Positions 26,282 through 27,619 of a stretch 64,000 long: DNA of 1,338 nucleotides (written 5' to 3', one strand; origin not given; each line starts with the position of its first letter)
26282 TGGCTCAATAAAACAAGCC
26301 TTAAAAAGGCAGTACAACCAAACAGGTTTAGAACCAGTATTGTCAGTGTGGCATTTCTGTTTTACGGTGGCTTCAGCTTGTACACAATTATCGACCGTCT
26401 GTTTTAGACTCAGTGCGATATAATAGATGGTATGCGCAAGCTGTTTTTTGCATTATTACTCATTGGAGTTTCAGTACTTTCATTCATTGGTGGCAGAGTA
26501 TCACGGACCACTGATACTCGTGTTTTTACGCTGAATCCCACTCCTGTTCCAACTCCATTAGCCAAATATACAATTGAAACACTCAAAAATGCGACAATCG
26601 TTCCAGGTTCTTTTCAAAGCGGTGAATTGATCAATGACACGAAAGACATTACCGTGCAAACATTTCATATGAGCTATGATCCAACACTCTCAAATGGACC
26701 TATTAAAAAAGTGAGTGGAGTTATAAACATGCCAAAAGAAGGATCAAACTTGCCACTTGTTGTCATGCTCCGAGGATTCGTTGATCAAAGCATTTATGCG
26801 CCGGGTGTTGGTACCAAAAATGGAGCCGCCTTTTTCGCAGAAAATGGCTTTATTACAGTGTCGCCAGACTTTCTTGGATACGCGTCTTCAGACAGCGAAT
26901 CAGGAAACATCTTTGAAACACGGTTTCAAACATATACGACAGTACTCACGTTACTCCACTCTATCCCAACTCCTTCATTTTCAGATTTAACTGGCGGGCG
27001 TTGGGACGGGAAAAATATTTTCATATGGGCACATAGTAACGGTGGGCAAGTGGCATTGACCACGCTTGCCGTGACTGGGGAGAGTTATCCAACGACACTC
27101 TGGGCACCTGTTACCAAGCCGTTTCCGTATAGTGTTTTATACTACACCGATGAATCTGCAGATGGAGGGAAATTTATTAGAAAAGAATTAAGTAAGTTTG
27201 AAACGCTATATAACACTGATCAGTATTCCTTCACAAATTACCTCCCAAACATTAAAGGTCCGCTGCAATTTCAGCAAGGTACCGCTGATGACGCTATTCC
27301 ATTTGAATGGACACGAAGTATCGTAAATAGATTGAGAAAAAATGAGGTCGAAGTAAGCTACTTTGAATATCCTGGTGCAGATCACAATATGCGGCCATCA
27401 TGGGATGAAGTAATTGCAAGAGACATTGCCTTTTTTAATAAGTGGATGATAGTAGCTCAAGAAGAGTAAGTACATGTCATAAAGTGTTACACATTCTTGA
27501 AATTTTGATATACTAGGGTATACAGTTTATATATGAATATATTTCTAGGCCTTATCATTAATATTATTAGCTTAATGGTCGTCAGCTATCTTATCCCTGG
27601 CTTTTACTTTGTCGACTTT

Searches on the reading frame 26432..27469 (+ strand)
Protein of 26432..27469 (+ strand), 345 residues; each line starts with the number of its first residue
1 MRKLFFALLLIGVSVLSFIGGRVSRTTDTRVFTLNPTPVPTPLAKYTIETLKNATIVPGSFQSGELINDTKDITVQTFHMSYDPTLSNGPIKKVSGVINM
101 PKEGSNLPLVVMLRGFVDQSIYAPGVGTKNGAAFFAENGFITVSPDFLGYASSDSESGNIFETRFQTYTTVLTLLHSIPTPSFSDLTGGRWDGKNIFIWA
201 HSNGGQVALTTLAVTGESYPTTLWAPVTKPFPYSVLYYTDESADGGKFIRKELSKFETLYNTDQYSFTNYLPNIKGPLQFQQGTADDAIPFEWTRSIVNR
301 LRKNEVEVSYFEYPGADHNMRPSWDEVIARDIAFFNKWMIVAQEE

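Call 3: search_protein_families(library=pfam, proteins=[window:26432-27469:+], max_evalue=1)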
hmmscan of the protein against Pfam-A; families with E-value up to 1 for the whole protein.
window:26432-27469:+ (345 aa): 5 families
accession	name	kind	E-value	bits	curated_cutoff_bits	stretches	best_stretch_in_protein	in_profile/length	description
PF00326.27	Peptidase_S9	-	5.2e-09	36.4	22.6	1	191-339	61-210/213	Prolyl oligopeptidase family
PF01738.24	DLH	-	4.7e-05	23.5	21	1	269-319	137-187/217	Dienelactone hydrolase family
PF12146.15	Hydrolase_4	-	8e-05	22.5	27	1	132-213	24-95/239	Serine aminopeptidase, S33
PF12697.13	Abhydrolase_6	-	0.0065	17.6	26.3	1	136-231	25-98/217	Alpha/beta hydrolase family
PF07859.19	Abhydrolase_3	-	0.19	11.9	25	1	191-319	68-207/210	alpha/beta hydrolase fold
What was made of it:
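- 26432..27469 (+): Membrane-anchored S9/alpha-beta-hydrolase gene with its own TATAAT 7 nt before the ATG. It is a conserved downstream neighbour. Pfam Peptidase_S9 matches at 5e-9 (call 3).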

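Call 5: search_protein_families(library=ncbifam, proteins=[window:26432-27469:+], max_evalue=1)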
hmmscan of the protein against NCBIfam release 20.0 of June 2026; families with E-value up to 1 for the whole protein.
window:26432-27469:+ (345 aa): 2 families
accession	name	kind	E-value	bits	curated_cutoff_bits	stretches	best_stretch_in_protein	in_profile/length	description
NF047920.1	lactonase_UilS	equivalog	0.012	15.4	400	1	94-162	11-75/285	UilS family quorum-quenching N-acyl-homoserine lactonase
NF053684.1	esterase_mleBCA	exception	0.22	10.6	570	1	254-329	203-275/281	BCA family alpha/beta fold macrolide esterase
